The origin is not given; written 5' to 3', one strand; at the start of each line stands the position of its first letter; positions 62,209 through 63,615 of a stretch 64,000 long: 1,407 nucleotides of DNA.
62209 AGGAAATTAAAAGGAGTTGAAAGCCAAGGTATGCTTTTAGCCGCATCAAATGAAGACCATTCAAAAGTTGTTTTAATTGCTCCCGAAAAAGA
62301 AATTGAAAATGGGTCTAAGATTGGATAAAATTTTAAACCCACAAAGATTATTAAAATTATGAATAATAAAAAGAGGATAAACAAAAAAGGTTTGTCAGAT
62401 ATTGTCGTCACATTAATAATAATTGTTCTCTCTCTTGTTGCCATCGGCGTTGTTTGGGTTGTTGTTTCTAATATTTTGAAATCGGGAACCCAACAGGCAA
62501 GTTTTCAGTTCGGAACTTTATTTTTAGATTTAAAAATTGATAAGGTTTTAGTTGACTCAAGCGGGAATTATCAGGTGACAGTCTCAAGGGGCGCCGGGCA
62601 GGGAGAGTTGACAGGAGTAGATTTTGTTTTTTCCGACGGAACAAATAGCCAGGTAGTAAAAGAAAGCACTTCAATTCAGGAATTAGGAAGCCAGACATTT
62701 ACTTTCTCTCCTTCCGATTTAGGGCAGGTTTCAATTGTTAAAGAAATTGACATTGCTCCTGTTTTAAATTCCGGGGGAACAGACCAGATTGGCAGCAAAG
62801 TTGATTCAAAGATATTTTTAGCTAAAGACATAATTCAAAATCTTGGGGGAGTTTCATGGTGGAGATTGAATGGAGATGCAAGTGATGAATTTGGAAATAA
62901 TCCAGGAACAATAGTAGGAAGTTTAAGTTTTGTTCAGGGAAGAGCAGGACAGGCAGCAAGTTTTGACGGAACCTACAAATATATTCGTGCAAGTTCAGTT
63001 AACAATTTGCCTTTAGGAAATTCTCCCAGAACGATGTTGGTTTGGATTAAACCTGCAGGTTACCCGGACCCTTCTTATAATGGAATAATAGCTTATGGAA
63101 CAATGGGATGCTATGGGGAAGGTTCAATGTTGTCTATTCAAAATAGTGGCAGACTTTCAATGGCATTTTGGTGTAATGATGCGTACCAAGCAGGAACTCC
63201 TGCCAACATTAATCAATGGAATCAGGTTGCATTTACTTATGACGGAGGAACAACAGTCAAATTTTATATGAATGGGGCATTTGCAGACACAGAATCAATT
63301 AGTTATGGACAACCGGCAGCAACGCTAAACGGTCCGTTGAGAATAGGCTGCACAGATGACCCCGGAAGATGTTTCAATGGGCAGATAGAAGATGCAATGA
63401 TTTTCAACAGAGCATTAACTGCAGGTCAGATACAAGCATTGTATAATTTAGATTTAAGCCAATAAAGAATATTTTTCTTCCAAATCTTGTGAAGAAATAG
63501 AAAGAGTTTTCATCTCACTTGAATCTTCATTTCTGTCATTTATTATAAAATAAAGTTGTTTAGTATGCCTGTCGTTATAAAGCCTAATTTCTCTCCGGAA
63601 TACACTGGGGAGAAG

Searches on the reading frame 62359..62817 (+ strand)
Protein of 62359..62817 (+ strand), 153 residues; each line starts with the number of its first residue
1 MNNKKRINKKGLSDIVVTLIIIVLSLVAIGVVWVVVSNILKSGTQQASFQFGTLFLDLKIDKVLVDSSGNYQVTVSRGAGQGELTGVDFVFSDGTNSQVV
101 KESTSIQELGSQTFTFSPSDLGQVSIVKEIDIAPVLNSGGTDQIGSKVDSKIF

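Call 81: find_homologous_proteins(query=window:62359-62817:+, max_evalue=1e-10)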
Query seq(153 aa) (153 aa): 33 proteins with E <= 1e-10 among 92 candidates.
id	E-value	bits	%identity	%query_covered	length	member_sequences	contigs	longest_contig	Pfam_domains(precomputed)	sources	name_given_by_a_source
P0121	1.1e-73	264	84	98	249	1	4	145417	-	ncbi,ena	-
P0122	1.1e-71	257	84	98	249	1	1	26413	-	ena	-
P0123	8.3e-69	248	82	95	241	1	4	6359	-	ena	-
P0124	5.6e-57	209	71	94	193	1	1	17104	-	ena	-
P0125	5.4e-35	138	76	58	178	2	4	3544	-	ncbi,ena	-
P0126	6.8e-24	102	63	57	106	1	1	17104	-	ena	-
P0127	4.2e-20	90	41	92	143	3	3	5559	-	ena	-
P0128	4.9e-15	74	38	94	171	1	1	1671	-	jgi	jgi:hypothetical protein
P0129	5.0e-15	74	37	100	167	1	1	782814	-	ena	-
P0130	1.7e-14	72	38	92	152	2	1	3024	-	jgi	-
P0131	6.0e-14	70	43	90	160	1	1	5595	-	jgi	jgi:hypothetical protein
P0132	6.0e-14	70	54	52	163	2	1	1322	-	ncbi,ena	ncbi:MAG: hypothetical protein AABW87_01760 [Nanoarchaeota archaeon]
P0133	2.3e-13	68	34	98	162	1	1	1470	-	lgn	-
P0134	2.7e-13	68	37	93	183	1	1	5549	-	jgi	jgi:hypothetical protein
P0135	4.6e-13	67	43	83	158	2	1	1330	-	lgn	-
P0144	3.5e-12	64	49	71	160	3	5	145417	-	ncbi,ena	-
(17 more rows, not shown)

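Call 82: find_encoding_contigs(protein=P0121, flank=10000, max_places=3)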
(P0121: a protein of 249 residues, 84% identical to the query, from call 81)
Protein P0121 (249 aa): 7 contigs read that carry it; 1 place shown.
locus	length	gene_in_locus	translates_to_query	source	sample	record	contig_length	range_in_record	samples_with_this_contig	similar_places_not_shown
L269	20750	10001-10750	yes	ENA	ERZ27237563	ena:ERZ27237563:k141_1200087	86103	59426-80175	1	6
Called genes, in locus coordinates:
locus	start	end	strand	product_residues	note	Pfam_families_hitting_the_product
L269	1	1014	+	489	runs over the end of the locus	-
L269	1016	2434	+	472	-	PF00801:PKD (faint), PF19077:Big_13 (faint), PF02494:HYR (faint), PF09136:Glucodextran_B (faint), PF16403:Bact_surface_Ig-like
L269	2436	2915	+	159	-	-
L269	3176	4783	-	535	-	PF00118:Cpn60_TCP1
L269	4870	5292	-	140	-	-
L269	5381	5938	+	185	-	PF00571:CBS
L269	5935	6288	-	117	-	-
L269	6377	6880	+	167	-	-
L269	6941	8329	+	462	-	-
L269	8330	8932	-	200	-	PF01209:Ubie_methyltran, PF13489:Methyltransf_23, PF05175:MTS (weak), PF13847:Methyltransf_31, PF13649:Methyltransf_25, PF08241:Methyltransf_11, PF08242:Methyltransf_12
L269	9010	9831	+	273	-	-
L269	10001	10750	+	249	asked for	-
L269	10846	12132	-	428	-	PF01048:PNP_UDP_1, PF00156:Pribosyltran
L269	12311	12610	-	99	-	-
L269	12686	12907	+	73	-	PF13396:PLDc_N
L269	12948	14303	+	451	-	PF04055:Radical_SAM, PF16199:Radical_SAM_C, PF00583:Acetyltransf_1 (weak)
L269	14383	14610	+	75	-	-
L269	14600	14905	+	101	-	PF02452:PemK_toxin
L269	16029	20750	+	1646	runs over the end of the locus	PF13884:Peptidase_S74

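Call 83: find_encoding_contigs(protein=P0144, flank=10000, max_places=3)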
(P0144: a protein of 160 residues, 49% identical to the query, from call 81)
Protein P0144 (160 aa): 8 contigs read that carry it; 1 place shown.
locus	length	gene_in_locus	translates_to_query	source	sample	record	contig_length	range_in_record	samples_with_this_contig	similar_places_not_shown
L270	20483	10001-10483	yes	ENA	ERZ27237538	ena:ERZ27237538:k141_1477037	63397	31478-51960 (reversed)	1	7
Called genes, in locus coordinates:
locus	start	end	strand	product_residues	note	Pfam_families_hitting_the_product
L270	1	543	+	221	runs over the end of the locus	PF00293:NUDIX, PF19368:WHD_AraR, PF21906:WHD_NrtR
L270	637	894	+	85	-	PF01247:Ribosomal_L35Ae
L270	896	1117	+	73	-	-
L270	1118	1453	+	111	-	-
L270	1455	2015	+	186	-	PF00252:Ribosomal_L16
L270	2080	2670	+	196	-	-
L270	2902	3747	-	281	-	PF01909:NTP_transf_2 (weak), PF18765:Polbeta (weak)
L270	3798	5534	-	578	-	PF01261:AP_endonuc_2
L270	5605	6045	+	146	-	-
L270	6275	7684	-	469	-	-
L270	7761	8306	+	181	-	PF01841:Transglut_core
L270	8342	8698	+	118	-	-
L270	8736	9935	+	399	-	PF00749:tRNA-synt_1c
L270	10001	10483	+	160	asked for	-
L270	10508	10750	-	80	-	-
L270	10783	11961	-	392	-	PF01136:Peptidase_U32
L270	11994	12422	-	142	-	PF06935:DUF1284 (weak)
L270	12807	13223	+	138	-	PF01451:LMWPc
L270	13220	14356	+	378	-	PF00152:tRNA-synt_2 (weak), PF01409:tRNA-synt_2d (weak), PF13393:tRNA-synt_His, PF00587:tRNA-synt_2b (weak)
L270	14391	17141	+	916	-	PF04313:HSDR_N, PF00270:DEAD, PF04851:ResIII, PF18766:SWI2_SNF2, PF00271:Helicase_C (weak), PF08463:EcoEI_R_C (weak)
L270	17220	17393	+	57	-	-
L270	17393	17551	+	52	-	-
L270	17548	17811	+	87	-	-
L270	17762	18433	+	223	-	-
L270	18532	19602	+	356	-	PF18928:DUF5677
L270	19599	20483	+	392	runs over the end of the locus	PF01420:Methylase_S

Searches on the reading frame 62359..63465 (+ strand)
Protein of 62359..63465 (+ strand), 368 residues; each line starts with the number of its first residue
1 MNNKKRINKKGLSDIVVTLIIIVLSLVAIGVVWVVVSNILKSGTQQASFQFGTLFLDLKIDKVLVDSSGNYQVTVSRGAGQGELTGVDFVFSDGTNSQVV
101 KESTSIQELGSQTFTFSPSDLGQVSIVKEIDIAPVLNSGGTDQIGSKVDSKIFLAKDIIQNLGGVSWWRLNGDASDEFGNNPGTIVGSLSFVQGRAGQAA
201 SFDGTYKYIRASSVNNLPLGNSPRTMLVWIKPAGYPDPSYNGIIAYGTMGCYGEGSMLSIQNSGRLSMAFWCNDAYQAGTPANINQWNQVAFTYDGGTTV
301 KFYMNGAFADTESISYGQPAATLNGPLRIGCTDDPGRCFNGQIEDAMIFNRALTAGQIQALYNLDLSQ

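Call 51: find_encoding_contigs(protein=window:62359-63465:+, flank=10000, max_places=3)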
Protein window:62359-63465:+ (368 aa): 8 contigs read that carry it; 3 places shown.
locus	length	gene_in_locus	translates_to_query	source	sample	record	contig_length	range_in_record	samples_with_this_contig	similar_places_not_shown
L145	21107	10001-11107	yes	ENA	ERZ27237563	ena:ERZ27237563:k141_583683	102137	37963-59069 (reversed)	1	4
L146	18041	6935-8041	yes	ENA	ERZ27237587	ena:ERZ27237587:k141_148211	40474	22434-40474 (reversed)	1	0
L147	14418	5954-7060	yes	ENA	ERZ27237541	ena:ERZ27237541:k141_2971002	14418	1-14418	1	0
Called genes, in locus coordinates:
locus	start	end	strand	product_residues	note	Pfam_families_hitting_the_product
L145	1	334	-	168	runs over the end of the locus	-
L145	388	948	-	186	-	PF00352:TBP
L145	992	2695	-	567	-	PF04675:DNA_ligase_A_N, PF01068:DNA_ligase_A_M, PF04679:DNA_ligase_A_C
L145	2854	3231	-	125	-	PF06397:Desulfoferrod_N, PF01880:Desulfoferrodox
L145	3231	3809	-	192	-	PF00210:Ferritin, PF02915:Rubrerythrin, PF23458:DUF7130 (weak), PF21349:RUBY_RBDX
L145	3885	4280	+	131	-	-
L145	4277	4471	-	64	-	-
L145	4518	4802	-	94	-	-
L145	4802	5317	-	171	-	PF00827:Ribosomal_L15e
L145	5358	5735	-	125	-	-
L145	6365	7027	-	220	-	PF01255:Prenyltransf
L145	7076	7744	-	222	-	PF13240:Zn_Ribbon_1 (faint), PF24460:DUF7575 (weak)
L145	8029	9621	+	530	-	PF00133:tRNA-synt_1, PF01406:tRNA-synt_1e, PF01921:tRNA-synt_1f (faint), PF09334:tRNA-synt_1g, PF00133:tRNA-synt_1 (weak), PF08264:Anticodon_1, PF19303:Anticodon_3 (weak)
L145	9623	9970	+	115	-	PF01588:tRNA_bind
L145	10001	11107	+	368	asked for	PF13385:Laminin_G_3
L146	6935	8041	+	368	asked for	PF13385:Laminin_G_3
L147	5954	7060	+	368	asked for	PF13385:Laminin_G_3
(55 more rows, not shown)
